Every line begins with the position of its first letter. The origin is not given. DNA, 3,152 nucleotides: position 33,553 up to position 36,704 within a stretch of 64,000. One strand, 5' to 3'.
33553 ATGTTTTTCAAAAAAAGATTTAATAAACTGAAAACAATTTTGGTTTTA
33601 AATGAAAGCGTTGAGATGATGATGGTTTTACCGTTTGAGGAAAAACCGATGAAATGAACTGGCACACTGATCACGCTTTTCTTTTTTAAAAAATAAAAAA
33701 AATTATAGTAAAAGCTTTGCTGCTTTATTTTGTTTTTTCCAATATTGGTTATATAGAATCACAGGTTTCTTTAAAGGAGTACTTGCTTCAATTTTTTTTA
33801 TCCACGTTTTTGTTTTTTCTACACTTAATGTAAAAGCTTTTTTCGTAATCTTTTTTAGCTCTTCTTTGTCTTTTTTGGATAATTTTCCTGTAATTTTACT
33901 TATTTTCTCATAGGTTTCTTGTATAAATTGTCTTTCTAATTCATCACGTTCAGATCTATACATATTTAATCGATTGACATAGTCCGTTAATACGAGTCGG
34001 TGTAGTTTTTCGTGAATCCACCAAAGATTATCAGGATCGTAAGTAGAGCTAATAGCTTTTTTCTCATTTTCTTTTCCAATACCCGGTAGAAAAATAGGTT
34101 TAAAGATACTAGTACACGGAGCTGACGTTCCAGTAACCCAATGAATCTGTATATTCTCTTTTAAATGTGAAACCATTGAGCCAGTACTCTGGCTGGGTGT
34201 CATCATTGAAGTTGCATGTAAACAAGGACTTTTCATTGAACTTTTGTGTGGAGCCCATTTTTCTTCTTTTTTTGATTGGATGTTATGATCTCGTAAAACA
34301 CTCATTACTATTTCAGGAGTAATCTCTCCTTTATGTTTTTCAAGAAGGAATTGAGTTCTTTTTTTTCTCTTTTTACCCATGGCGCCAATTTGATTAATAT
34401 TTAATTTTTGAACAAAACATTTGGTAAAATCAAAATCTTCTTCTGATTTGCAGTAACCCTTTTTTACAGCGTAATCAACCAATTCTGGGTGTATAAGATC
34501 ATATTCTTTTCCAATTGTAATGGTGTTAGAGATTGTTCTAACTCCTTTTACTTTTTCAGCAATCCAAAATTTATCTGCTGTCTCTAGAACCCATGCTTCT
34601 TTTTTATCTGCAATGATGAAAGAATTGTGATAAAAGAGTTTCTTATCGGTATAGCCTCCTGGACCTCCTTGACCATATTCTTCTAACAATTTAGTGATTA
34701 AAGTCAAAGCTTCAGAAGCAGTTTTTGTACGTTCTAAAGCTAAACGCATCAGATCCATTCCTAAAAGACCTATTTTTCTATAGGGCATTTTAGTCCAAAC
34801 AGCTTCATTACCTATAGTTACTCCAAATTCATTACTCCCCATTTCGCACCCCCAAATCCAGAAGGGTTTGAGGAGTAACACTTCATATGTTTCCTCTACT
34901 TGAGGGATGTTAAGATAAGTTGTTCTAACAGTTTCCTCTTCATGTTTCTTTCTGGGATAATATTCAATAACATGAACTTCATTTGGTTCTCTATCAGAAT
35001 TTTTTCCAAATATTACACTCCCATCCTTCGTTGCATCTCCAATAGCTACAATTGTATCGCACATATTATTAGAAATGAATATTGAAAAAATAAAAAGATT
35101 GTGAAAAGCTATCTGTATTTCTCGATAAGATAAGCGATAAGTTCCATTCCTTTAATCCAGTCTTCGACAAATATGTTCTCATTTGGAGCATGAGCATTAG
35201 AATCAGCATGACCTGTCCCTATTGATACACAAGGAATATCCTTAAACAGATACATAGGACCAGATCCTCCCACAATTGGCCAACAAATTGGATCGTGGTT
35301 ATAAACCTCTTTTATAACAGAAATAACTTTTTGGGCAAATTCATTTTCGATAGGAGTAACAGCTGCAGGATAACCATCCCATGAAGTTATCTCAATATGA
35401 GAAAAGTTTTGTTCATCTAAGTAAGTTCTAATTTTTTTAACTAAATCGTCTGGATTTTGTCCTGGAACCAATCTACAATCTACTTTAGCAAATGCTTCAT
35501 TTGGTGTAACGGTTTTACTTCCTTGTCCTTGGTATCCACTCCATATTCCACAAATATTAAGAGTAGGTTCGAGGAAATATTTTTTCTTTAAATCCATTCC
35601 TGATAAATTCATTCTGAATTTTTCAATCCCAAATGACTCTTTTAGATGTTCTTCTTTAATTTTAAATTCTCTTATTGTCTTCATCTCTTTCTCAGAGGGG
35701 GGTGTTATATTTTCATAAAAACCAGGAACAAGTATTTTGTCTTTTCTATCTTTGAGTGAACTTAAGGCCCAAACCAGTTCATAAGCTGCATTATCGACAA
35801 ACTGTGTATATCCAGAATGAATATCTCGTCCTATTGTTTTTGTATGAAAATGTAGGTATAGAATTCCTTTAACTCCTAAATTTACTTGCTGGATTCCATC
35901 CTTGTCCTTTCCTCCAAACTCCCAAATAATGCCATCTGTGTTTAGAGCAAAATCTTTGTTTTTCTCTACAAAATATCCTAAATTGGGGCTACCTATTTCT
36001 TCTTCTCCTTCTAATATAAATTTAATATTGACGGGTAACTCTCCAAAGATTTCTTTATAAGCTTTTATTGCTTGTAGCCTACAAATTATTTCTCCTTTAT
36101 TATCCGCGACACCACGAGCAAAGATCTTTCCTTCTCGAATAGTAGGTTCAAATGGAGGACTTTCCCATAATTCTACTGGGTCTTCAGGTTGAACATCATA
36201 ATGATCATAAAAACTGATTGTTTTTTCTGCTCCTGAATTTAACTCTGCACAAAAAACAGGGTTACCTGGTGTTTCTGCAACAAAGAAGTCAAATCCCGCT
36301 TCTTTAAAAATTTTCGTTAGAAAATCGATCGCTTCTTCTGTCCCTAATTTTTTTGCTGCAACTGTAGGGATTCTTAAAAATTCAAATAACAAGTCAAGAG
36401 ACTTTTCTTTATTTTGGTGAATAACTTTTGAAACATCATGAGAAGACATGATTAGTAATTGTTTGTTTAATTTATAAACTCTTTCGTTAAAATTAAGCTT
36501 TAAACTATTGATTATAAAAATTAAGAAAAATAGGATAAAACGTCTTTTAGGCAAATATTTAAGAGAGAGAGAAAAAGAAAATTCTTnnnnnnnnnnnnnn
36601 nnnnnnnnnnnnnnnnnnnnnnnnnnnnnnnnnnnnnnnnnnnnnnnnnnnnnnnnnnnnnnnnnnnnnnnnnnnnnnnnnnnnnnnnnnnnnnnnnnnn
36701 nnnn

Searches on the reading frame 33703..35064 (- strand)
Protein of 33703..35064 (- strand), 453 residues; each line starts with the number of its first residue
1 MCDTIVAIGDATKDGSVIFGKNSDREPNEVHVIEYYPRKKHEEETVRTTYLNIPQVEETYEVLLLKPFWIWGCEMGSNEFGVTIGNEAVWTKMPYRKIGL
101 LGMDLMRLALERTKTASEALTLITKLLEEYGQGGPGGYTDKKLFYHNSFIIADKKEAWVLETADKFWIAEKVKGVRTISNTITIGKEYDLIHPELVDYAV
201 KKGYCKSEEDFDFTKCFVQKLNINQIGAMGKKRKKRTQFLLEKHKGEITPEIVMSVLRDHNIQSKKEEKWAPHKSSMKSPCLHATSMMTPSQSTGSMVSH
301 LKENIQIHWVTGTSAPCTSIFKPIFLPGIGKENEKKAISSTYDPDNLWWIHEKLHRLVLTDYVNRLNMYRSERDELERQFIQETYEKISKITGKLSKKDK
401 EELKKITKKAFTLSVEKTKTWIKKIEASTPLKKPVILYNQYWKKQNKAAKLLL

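Call 43: search_protein_families(library=pfam, proteins=[window:33703-35064:-], max_evalue=0.00001)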
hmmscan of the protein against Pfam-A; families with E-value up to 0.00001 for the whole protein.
window:33703-35064:- (453 aa): 1 family
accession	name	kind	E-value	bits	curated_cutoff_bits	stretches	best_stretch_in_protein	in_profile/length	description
PF03577.20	Peptidase_C69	-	6.6e-13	48.8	23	1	2-362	2-389/402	Peptidase family C69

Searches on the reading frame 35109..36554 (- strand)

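Call 43: search_protein_families(library=pfam, proteins=[window:35109-36554:-], max_evalue=0.00001)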
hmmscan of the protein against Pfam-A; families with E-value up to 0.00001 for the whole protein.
window:35109-36554:- (481 aa): 2 families
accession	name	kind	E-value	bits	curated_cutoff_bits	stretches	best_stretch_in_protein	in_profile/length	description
PF01546.33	Peptidase_M20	-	5.4e-32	111.8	24.6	1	115-479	2-206/206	Peptidase family M20/M25/M40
PF07687.19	M20_dimer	-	4.8e-20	71.9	21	1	227-383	2-103/107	Peptidase dimerisation domain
